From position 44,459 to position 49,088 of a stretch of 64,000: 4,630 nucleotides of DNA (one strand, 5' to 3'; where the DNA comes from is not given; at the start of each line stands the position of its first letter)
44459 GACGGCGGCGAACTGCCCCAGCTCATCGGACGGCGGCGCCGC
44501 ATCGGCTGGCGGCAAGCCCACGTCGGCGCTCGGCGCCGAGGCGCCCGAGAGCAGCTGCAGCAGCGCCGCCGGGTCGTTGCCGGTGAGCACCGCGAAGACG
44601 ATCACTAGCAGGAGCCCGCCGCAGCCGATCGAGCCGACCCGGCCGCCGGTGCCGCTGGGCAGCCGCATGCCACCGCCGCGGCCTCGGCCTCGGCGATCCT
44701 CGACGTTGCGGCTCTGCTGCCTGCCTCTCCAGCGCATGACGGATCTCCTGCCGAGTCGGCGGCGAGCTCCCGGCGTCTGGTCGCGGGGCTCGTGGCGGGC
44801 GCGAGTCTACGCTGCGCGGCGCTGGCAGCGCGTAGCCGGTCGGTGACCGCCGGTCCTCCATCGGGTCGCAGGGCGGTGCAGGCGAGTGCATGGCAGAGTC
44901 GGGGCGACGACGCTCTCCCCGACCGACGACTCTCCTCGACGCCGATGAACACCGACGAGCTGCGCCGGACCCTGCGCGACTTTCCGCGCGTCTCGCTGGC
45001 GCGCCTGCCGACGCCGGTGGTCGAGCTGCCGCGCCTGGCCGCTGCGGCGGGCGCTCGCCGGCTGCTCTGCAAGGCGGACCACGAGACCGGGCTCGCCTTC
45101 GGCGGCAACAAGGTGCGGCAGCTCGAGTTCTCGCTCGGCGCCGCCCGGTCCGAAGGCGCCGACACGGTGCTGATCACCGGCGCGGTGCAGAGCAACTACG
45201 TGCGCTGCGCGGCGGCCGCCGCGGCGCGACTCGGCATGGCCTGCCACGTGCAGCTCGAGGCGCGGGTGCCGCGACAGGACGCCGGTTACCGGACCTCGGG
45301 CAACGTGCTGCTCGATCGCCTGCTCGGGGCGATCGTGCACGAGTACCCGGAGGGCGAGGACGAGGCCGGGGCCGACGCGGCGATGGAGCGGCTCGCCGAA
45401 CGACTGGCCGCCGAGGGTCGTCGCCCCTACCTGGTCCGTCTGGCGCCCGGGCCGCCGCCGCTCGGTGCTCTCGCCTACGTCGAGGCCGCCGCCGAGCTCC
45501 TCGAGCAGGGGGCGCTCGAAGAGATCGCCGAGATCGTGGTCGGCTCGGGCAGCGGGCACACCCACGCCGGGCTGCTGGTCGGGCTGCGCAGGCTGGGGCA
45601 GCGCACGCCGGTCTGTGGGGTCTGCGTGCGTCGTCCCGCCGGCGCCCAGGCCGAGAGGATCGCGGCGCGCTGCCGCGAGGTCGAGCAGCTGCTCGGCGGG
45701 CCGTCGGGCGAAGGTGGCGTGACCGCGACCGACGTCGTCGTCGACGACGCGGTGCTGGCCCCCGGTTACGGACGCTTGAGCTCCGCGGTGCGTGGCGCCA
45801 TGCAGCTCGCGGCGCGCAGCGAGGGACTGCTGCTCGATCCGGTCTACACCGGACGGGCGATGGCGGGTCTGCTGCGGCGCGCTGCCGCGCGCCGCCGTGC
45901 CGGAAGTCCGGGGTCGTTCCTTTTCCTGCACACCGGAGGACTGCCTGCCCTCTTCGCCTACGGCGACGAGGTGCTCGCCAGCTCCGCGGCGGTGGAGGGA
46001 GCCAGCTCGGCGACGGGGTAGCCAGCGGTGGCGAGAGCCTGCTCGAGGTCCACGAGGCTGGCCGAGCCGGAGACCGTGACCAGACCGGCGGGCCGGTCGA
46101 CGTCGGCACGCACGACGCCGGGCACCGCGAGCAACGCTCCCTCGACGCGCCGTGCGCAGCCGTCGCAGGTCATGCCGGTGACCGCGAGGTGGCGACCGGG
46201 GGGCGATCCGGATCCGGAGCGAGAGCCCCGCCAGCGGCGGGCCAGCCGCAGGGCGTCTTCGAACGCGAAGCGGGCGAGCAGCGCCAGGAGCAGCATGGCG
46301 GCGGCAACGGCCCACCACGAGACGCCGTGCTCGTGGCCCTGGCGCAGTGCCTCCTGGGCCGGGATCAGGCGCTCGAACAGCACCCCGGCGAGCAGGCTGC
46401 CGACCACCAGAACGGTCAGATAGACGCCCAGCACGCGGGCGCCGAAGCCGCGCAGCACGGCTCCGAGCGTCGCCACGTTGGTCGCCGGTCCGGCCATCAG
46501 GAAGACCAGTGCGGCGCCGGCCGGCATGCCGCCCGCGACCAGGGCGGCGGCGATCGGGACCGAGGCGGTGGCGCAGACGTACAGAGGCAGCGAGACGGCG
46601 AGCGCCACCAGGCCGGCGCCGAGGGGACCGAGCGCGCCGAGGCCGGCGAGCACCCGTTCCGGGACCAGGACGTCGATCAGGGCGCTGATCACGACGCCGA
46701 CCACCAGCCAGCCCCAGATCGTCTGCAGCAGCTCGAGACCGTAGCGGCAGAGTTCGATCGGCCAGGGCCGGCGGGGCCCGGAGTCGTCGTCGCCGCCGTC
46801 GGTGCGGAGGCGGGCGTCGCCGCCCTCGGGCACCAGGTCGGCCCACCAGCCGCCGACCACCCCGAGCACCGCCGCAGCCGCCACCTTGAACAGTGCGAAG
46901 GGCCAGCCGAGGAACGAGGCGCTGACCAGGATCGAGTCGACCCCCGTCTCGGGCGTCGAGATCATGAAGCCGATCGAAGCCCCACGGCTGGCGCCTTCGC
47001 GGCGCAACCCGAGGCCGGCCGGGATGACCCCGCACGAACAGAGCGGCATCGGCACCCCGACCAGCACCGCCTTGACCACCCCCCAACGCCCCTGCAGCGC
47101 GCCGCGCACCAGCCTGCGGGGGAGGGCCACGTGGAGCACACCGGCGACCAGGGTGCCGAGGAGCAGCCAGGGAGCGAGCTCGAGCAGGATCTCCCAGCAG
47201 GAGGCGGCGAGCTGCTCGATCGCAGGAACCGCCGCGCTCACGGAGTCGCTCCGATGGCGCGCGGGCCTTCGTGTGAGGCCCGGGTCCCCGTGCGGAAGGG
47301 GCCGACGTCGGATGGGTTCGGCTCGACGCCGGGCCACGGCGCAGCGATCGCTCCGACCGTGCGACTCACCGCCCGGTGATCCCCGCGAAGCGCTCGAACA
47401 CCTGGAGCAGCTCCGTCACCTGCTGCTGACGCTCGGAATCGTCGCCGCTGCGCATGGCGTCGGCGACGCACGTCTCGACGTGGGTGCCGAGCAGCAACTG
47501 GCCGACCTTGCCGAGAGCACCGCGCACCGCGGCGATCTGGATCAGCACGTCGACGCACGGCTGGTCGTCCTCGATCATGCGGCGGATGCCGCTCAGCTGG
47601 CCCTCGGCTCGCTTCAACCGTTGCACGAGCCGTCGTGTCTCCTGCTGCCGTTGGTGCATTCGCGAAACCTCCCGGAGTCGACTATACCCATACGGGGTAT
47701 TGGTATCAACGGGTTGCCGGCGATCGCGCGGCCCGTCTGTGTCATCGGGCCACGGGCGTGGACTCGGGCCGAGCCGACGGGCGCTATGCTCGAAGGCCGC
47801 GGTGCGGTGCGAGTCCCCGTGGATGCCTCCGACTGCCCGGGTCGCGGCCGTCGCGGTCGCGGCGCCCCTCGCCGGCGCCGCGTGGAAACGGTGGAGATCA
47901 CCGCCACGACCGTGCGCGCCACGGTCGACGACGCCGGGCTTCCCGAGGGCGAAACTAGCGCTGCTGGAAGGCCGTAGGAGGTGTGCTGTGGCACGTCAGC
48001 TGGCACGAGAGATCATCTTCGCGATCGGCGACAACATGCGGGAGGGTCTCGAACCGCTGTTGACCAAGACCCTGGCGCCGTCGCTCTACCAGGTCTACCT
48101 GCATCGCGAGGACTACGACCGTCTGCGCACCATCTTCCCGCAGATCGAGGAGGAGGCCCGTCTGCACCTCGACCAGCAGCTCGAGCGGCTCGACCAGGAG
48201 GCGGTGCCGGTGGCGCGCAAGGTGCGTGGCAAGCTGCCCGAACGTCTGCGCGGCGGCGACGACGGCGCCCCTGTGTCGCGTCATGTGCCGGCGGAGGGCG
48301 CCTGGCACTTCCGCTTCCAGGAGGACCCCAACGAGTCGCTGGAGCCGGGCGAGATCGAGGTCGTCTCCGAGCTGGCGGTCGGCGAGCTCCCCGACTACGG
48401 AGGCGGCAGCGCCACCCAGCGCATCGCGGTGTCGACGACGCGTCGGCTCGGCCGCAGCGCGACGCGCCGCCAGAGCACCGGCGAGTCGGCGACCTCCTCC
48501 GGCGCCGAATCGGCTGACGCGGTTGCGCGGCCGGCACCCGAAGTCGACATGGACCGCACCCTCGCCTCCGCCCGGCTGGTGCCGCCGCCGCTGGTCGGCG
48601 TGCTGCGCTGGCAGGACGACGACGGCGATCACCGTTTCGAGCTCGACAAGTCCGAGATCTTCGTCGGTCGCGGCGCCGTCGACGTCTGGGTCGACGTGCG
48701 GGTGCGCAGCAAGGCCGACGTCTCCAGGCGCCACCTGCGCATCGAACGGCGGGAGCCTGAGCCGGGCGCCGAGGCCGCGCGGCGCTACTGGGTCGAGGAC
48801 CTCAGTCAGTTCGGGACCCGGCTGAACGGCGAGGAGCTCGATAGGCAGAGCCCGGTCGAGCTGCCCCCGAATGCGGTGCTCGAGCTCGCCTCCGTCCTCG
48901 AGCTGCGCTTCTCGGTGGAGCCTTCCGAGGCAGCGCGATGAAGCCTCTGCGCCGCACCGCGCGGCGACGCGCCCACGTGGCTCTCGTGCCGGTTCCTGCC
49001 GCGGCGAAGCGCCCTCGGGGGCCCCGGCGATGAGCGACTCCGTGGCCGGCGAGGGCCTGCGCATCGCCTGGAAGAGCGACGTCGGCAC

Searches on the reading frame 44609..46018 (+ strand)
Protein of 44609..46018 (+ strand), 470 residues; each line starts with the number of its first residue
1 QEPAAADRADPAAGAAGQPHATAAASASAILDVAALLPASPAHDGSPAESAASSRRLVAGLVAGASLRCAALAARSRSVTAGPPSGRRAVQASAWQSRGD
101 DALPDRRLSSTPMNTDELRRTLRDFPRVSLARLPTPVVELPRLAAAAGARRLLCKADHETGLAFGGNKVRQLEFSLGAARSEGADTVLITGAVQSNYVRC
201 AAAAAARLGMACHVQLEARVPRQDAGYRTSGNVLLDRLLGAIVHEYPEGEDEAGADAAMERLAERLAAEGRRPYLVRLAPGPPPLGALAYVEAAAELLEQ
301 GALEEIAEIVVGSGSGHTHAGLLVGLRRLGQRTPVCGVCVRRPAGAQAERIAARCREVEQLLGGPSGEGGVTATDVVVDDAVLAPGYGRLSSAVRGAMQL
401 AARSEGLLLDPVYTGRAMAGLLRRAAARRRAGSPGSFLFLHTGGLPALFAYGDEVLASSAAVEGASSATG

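Call 25: search_protein_families(library=pfam, proteins=[window:44609-46018:+], max_evalue=0.0001)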
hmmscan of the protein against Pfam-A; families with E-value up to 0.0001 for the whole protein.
window:44609-46018:+ (470 aa): 1 family
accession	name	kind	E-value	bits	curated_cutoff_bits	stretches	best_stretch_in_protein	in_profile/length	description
PF00291.31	PALP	-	3.4e-38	132.1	35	1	129-443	2-295/295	Pyridoxal-phosphate dependent enzyme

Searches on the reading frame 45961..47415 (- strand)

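Call 25: search_protein_families(library=pfam, proteins=[window:45961-47415:-], max_evalue=0.0001)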
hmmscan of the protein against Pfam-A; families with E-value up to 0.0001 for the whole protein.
window:45961-47415:- (485 aa): 2 families
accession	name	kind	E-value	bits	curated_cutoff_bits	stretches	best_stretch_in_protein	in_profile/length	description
PF03773.19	ArsP_1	-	5.2e-36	124.7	32.3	1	75-348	11-293/294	Predicted permease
PF00403.32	HMA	-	3.6e-13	50.1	24.8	1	410-466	2-61/62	Heavy-metal-associated domain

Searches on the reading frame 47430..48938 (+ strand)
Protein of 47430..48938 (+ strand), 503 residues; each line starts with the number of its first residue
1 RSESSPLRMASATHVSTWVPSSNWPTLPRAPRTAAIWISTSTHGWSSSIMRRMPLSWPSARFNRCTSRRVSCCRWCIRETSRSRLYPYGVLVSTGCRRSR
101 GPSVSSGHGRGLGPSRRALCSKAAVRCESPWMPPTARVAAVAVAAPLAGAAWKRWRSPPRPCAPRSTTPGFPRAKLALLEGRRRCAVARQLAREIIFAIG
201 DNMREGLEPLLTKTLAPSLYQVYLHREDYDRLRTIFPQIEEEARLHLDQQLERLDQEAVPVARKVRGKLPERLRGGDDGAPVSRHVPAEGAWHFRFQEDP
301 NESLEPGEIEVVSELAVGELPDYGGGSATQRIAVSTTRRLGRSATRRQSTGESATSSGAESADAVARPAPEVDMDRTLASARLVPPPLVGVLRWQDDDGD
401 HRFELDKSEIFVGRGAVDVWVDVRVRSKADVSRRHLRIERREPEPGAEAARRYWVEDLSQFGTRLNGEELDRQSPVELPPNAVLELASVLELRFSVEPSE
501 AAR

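Call 25: search_protein_families(library=pfam, proteins=[window:47430-48938:+], max_evalue=0.0001)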
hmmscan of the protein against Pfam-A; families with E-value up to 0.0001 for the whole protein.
window:47430-48938:+ (503 aa): 1 family
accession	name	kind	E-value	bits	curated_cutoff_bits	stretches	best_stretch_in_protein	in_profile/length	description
PF00498.31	FHA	-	1.8e-09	38.3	20.7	1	412-486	3-66/67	FHA domain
